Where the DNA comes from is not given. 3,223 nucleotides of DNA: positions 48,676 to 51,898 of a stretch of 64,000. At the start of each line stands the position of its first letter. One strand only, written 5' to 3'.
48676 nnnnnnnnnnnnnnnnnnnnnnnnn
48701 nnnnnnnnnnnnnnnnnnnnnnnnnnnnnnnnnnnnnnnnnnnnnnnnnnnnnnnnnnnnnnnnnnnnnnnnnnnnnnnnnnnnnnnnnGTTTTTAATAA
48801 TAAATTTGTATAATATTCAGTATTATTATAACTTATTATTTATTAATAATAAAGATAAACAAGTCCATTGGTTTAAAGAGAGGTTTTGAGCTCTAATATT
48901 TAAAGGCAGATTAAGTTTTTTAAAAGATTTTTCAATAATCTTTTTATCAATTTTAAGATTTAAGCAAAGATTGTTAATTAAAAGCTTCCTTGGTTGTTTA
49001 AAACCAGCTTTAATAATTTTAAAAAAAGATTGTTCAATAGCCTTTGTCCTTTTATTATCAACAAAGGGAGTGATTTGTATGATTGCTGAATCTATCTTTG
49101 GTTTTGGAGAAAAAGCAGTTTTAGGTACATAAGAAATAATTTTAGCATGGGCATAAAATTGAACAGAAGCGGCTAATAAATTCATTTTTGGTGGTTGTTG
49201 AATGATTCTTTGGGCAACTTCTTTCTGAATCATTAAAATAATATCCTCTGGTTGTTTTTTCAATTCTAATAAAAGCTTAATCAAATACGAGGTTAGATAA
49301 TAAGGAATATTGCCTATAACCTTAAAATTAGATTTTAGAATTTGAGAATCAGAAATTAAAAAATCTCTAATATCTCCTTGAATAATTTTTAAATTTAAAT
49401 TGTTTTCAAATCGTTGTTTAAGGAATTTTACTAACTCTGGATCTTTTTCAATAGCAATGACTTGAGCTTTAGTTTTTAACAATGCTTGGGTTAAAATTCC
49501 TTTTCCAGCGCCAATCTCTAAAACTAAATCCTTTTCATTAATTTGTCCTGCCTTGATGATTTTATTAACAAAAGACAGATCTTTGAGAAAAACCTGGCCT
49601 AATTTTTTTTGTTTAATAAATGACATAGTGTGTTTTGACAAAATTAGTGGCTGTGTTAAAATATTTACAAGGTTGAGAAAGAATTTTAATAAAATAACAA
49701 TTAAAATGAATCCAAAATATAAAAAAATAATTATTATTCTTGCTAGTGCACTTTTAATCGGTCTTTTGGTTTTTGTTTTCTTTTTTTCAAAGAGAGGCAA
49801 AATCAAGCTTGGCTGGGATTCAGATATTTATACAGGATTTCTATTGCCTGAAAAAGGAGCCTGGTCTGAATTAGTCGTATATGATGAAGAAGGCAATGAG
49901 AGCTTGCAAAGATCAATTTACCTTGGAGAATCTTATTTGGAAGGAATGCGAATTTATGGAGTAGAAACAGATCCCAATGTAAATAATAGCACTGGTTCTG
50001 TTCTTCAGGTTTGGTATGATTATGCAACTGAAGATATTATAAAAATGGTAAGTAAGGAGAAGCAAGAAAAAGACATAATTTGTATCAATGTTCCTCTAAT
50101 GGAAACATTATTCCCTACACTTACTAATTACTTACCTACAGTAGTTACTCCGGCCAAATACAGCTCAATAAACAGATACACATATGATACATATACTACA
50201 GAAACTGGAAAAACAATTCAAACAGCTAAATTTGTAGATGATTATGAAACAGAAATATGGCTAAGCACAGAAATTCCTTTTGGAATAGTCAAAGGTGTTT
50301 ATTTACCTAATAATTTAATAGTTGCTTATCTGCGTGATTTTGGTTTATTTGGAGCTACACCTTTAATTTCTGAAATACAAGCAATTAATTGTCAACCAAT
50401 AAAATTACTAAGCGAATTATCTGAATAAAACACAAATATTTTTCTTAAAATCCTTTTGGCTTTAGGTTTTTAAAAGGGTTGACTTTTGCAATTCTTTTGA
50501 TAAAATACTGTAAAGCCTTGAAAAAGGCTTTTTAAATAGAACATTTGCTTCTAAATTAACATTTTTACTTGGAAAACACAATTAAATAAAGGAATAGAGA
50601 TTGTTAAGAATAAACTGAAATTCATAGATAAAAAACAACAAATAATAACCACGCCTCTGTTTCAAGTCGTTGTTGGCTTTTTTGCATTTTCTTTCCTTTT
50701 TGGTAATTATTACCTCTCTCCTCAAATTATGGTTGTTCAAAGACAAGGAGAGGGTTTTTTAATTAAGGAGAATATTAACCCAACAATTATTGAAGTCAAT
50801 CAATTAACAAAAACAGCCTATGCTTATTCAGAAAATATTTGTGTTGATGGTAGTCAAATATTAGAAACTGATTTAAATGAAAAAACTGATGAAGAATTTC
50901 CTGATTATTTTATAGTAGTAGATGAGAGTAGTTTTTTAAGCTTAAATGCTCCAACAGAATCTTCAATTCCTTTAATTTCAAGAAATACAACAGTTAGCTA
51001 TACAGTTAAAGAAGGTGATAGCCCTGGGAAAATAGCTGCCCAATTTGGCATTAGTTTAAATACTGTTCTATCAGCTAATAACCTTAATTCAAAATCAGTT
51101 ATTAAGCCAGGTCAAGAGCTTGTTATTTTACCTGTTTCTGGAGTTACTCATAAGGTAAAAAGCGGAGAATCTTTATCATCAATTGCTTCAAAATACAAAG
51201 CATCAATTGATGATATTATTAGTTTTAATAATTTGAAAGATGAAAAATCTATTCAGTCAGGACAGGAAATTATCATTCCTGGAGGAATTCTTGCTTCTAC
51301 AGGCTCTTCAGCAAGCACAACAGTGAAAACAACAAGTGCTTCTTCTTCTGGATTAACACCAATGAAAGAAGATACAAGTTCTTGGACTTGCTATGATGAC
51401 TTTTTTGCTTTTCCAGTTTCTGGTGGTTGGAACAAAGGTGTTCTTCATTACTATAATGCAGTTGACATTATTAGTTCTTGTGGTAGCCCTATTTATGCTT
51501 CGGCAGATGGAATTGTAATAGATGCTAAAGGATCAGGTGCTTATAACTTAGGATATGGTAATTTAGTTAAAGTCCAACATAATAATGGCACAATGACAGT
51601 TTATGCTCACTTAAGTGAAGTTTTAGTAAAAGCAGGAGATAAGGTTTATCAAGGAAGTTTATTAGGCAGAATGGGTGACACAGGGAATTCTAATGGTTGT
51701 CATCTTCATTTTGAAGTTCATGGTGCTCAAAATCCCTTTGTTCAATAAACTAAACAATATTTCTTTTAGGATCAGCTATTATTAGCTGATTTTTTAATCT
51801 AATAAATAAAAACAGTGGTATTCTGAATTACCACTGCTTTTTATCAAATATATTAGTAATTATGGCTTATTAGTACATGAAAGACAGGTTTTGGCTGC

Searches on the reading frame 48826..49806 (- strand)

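Call 23: search_protein_families(library=pfam, proteins=[window:48826-49806:-], max_evalue=0.01)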
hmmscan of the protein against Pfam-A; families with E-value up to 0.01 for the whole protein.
window:48826-49806:- (326 aa): 11 families
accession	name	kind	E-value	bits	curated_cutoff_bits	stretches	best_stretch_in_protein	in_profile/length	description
PF00398.26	RrnaAD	-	5.8e-51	173.5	24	1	65-318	4-258/263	Ribosomal RNA adenine dimethylase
PF13649.12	Methyltransf_25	-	3.3e-08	34.5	27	1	95-154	1-63/97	Methyltransferase domain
PF02475.24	TRM5-TYW2_MTfase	-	3e-06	27.7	28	1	87-184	32-129/164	TRM5/TYW2 methyltransferase domain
PF08241.18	Methyltransf_11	-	4.4e-06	27.7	21.2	1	96-151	1-56/95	Methyltransferase domain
PF13847.12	Methyltransf_31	-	1.1e-05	25.6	27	1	91-163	3-77/145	Methyltransferase domain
PF05185.22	PRMT5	-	0.00044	20.6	22.9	1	86-150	58-130/171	PRMT5 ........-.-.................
PF01135.25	PCMT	-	0.00048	20.4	20.3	1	85-145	67-132/210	Protein-L-isoaspartate(D-aspartate) O-methyltransferase (PCMT)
PF13679.12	Methyltransf_32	-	0.00078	19.9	27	1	77-132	10-72/143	Methyltransferase domain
PF08242.18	Methyltransf_12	-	0.0013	19.9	30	1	96-145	1-57/98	Methyltransferase domain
PF02390.23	Methyltransf_4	-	0.0017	18.3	24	1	93-151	3-65/173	Putative methyltransferase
PF01728.25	FtsJ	-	0.002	18.5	24.1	1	83-153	12-82/181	FtsJ-like methyltransferase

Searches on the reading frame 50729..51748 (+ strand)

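Call 23: search_protein_families(library=pfam, proteins=[window:50729-51748:+], max_evalue=0.01)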
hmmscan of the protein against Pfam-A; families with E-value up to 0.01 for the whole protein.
window:50729-51748:+ (339 aa): 7 families
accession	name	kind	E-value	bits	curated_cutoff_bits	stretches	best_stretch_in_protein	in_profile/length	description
PF01476.26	LysM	-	2.8e-30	104.5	20.9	2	141-184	1-43/43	LysM domain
PF01551.29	Peptidase_M23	-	3e-28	98.3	28.7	1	242-335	3-92/96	Peptidase family M23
PF23473.1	LysM3_LYK4_5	-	2.8e-12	46.9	29.3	1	90-125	4-38/48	LYK4/5 LysM3 domain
PF23446.1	LysM1_NFP_LYK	-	4.2e-10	40.8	36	2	89-136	6-55/60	NFP/LYK LysM1 domain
PF23577.1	LysM_RLK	-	0.0002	21.8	27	0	143-181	5-40/44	LysM domain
PF23462.1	LysM3_NFP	-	0.002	19.1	28.1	0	147-184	11-47/48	NFP LysM3 domain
PF23472.1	LysM2_CERK1_LYK3_4_5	-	0.0036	17.6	27.4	0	88-133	5-53/56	LYK3/4/5 LysM2 domain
